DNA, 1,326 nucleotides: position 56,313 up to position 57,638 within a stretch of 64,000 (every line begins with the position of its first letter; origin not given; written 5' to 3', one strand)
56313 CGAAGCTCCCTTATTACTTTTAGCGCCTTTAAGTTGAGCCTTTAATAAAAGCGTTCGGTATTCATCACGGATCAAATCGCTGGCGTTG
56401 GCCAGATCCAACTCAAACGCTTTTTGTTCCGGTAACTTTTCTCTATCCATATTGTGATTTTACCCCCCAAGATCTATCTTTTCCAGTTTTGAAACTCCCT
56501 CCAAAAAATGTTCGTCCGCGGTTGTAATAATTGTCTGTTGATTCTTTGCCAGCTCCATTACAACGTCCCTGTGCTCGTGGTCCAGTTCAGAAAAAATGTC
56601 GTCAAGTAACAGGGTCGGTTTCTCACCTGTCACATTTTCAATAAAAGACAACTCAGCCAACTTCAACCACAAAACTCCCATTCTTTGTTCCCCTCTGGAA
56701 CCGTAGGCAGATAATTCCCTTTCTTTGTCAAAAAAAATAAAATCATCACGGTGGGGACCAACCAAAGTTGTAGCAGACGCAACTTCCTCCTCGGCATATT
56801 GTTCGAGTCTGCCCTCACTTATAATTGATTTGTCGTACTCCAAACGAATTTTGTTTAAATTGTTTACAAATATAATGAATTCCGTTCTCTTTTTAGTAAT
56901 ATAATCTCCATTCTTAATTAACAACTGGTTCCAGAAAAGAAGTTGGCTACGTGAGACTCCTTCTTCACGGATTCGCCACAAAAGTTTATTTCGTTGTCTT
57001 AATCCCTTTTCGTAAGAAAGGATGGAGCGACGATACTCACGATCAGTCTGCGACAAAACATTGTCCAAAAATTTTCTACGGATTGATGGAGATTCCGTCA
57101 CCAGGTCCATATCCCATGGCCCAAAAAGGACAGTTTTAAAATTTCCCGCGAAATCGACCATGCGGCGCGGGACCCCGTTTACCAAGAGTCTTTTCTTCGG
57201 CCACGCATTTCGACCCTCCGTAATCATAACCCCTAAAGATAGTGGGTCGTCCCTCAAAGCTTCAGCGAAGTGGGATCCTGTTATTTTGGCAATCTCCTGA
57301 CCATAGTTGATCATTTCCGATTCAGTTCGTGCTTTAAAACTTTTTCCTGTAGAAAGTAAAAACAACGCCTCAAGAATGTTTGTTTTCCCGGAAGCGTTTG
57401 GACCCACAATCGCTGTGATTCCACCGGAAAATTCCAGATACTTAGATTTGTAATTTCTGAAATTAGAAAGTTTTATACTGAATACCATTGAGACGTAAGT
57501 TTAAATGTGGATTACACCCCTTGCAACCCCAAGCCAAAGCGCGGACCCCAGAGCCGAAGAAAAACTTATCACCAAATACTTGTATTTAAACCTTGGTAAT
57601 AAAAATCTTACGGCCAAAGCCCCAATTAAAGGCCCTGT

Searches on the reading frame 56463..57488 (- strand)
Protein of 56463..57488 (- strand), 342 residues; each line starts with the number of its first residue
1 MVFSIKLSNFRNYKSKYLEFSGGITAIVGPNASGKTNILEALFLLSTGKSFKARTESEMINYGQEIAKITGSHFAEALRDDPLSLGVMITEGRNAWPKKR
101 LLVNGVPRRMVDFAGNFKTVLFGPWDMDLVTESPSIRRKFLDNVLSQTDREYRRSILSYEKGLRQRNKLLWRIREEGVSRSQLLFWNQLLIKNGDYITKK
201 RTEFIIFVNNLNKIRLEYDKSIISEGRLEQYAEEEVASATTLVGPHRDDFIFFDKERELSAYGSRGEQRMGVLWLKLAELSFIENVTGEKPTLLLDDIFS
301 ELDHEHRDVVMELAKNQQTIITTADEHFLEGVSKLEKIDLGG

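Call 56: search_solved_structures(query=window:56463-57488:-, show_alignments=2)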
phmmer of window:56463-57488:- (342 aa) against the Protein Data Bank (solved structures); distinct sequences matched with E-value up to 0.001: 25.
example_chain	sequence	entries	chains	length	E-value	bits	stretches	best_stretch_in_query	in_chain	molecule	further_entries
5z67_A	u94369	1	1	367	5e-49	170.7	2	5-218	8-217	DNA replication and repair protein RecF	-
5z69_A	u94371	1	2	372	5.3e-49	170.6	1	5-331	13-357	DNA replication and repair protein RecF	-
5z68_A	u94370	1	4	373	5.3e-49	170.6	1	5-331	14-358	DNA replication and repair protein RecF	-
2o5v_A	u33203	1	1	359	6.1e-33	117.8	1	5-324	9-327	DNA replication and repair protein recF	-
5zwu_A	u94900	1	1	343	1.6e-26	96.7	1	7-315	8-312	DNA replication and repair protein RecF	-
8a8j_A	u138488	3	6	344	1.6e-26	96.7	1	6-315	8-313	DNA replication and repair protein RecF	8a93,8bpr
1e69_A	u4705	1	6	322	8.4e-07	31.9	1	7-119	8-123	CHROMOSOME SEGREGATION SMC PROTEIN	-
3qf7_A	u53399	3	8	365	2.8e-06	30.2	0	7-53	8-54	Rad50 | Probable DNA double-strand break repair Rad50 ATPase,Probable DNA double-strand break repa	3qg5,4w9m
4nch_A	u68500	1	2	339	1.8e-05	27.6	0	5-43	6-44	DNA double-strand break repair Rad50 ATPase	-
4i99_A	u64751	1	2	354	2.4e-05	27.2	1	4-58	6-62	Chromosome partition protein Smc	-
3tho_A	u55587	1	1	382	2.5e-05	27.1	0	7-53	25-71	Probable DNA double-strand break repair Rad50 ATPase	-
1xew_X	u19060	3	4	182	3e-05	26.8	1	4-58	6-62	SMC protein | Chromosome segregation protein smc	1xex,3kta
3aux_A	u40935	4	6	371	3.6e-05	26.6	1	4-52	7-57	DNA double-strand break repair rad50 ATPase | DNA double-strand break repair Rad50 ATPase,DNA double-strand break repair Rad50 ATPase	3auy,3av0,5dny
4nci_A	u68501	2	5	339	3.6e-05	26.6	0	5-43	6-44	DNA double-strand break repair Rad50 ATPase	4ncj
5f3w_B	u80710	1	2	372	3.6e-05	26.6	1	4-52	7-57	DNA double-strand break repair Rad50 ATPase,DNA double-strand break repair Rad50 ATPase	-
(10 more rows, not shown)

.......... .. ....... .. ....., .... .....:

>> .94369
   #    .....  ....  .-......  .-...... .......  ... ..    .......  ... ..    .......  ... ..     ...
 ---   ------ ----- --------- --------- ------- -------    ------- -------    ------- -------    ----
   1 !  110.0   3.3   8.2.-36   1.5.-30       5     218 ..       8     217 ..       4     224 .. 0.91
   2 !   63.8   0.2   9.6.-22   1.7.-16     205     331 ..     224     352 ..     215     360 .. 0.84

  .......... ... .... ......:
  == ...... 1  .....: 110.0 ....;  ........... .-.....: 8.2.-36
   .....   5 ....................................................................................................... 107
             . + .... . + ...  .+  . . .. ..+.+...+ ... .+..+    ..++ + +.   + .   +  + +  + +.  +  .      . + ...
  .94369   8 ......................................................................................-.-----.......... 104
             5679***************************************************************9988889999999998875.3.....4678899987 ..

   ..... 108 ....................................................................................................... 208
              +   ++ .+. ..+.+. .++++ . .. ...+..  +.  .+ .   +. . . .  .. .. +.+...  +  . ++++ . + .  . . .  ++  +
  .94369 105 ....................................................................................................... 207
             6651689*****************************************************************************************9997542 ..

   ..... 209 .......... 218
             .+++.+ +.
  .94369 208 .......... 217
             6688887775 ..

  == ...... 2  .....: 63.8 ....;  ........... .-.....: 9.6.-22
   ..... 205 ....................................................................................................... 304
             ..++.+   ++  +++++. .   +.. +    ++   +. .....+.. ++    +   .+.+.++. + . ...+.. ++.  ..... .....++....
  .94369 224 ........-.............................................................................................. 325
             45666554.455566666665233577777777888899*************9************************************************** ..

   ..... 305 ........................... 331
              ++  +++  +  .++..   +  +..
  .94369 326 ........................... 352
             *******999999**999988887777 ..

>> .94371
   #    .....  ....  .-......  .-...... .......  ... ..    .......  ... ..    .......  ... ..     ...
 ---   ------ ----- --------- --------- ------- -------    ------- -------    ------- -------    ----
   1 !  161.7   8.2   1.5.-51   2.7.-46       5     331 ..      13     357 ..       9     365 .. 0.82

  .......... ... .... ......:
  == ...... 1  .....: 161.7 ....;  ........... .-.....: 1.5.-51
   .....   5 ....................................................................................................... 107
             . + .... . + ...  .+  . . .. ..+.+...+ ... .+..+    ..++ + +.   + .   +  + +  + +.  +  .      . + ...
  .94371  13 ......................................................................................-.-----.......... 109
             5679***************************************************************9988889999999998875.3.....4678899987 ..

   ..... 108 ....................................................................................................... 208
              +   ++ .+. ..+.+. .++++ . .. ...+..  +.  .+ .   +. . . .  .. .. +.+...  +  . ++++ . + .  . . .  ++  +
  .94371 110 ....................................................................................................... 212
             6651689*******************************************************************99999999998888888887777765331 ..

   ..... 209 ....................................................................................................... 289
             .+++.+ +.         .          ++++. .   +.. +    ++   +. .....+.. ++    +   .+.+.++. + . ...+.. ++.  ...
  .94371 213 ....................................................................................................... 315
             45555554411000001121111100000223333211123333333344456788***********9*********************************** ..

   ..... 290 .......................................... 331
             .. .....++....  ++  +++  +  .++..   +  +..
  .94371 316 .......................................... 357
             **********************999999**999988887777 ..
